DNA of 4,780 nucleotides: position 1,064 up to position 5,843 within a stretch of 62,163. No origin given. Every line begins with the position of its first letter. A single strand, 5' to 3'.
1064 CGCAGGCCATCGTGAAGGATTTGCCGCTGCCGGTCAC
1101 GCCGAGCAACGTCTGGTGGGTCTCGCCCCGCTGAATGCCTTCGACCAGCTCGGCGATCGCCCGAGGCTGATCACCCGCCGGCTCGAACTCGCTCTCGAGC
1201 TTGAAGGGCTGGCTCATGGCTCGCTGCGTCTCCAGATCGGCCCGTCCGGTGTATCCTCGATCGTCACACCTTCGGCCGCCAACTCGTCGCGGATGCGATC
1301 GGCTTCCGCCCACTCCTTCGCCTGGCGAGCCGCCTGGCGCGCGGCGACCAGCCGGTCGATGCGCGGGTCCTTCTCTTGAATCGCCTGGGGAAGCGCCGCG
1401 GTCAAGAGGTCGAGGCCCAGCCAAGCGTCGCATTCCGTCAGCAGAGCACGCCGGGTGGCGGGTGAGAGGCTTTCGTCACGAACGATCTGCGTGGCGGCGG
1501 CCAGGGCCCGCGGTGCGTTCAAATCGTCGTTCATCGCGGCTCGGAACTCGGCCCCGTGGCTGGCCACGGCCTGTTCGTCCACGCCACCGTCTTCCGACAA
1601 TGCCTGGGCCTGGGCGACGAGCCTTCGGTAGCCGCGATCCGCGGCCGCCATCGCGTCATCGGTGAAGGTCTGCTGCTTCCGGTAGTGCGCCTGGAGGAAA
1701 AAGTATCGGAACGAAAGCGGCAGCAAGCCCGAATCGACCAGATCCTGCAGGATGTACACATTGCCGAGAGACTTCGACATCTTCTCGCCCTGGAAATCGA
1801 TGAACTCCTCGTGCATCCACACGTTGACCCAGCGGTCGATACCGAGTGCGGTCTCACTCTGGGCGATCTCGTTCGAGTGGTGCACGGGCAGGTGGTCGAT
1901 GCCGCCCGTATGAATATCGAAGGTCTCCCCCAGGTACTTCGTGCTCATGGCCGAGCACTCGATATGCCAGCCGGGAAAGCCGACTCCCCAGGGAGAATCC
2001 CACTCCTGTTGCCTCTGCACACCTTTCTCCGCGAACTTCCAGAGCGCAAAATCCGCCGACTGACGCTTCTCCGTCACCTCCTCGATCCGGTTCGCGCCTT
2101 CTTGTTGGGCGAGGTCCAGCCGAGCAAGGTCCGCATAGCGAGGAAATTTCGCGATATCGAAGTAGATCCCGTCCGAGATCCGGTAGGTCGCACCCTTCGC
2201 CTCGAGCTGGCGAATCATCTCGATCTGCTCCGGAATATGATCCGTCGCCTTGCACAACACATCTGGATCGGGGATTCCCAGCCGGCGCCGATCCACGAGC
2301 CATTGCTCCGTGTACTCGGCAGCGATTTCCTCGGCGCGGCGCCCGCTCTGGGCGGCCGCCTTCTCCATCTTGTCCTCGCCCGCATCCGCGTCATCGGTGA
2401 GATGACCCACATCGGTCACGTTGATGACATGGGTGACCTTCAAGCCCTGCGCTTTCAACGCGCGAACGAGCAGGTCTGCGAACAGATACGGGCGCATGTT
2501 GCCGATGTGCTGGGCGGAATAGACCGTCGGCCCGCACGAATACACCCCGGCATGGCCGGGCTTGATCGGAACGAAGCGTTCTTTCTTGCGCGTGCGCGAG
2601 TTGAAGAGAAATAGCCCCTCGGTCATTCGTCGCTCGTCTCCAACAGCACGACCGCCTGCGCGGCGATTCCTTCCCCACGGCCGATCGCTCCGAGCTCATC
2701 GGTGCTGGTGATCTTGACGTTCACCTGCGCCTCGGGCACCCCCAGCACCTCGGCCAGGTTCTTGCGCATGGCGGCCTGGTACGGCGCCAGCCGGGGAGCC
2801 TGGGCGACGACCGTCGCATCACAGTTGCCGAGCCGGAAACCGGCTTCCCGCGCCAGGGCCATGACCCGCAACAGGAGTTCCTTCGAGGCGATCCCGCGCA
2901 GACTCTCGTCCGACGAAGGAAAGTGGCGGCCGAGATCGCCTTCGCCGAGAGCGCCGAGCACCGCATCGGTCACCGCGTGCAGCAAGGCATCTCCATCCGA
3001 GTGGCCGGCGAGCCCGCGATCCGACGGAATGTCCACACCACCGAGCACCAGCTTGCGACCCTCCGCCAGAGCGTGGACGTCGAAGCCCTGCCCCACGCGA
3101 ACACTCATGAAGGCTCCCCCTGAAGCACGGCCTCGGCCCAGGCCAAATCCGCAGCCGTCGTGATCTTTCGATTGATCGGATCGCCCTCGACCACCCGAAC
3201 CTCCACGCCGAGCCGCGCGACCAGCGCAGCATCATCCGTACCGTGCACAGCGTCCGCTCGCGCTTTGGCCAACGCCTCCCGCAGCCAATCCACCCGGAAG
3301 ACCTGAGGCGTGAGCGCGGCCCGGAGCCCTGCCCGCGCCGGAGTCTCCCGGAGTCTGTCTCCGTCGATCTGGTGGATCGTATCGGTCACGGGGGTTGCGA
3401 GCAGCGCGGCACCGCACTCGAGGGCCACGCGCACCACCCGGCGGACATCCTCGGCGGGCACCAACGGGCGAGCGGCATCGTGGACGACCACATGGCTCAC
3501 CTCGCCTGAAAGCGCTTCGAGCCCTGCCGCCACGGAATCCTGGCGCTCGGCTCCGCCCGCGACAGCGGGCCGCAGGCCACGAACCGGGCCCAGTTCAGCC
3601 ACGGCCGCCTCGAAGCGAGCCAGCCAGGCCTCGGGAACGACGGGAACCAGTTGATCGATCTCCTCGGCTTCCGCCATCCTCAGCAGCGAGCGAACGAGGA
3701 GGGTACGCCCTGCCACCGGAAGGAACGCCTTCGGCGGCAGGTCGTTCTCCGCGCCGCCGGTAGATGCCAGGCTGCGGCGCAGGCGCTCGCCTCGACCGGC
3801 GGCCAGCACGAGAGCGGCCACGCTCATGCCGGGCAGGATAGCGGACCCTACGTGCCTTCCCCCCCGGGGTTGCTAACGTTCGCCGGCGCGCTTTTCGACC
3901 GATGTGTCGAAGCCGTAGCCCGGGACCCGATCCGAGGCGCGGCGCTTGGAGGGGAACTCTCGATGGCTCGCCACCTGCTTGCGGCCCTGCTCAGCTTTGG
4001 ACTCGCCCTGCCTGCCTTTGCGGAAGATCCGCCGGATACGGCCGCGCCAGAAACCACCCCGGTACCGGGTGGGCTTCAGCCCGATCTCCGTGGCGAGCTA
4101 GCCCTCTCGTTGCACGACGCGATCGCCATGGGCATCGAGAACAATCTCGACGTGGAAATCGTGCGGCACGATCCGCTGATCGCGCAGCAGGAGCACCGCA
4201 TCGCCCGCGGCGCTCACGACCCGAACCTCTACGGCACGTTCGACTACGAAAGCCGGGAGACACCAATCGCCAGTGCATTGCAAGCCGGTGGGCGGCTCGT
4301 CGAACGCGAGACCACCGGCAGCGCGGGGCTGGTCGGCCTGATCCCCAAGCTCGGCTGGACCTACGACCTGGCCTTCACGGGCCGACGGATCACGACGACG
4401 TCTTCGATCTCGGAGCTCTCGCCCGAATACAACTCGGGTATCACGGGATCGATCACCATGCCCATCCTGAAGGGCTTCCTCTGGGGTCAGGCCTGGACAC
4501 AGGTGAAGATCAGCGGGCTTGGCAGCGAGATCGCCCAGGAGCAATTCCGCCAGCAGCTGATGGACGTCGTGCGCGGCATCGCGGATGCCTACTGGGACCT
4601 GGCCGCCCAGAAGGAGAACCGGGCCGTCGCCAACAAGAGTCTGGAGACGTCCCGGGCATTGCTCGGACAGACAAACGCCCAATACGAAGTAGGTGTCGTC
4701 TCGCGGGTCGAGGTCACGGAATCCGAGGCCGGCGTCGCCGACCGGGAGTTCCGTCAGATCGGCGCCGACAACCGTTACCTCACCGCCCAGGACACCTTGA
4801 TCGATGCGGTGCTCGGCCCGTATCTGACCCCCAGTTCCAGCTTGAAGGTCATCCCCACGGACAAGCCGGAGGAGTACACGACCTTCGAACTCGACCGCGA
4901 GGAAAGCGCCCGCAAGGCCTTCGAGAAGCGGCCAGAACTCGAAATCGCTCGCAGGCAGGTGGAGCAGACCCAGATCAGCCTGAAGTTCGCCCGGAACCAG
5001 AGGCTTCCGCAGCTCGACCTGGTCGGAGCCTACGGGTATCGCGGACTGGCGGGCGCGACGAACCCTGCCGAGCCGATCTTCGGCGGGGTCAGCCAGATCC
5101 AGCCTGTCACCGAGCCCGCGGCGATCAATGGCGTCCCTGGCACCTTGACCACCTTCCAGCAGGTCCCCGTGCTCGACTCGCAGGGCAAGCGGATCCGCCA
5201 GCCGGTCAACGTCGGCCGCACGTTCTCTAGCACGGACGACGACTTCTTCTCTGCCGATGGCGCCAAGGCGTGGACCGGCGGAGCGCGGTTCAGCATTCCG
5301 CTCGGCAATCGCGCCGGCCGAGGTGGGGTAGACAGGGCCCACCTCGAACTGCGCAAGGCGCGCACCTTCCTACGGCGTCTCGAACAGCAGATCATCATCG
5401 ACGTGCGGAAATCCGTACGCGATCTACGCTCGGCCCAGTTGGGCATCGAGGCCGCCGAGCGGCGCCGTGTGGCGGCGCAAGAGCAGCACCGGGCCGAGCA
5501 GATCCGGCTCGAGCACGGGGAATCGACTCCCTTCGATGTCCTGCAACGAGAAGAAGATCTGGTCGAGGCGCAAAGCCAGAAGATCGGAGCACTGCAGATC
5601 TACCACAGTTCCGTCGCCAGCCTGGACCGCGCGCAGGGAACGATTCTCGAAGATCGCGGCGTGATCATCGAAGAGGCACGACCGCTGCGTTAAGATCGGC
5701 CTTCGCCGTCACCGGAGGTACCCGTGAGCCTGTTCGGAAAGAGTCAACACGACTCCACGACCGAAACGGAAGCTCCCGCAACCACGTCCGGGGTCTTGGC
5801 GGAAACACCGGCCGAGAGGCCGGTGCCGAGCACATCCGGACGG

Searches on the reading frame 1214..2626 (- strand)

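Call 71: search_protein_families(library=pfam, proteins=[window:1214-2626:-], max_evalue=0.00001)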
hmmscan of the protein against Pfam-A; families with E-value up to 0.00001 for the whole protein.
window:1214-2626:- (470 aa): 4 families
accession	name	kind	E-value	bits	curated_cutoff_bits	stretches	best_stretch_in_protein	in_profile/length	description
PF01406.26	tRNA-synt_1e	-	2.2e-88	297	27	1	18-329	2-299/301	tRNA synthetases class I (C) catalytic domain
PF23493.1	CysS_C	-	3e-10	40.5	23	1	420-466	5-51/51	Cysteinyl-tRNA ligase anticodon binding domain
PF09334.17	tRNA-synt_1g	-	1.9e-09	37.2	20.1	0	37-158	12-124/391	tRNA synthetases class I (M)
PF01921.24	tRNA-synt_1f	-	2.8e-08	33.5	27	0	234-341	233-340/360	tRNA synthetases class I (K)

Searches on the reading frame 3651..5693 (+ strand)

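Call 71: search_protein_families(library=pfam, proteins=[window:3651-5693:+], max_evalue=0.00001)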
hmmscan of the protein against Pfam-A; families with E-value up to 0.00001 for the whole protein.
window:3651-5693:+ (680 aa): 1 family
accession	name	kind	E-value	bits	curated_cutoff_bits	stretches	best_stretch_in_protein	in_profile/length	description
PF02321.23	OEP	-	3.9e-45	154.4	22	3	154-380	1-179/187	Outer membrane efflux protein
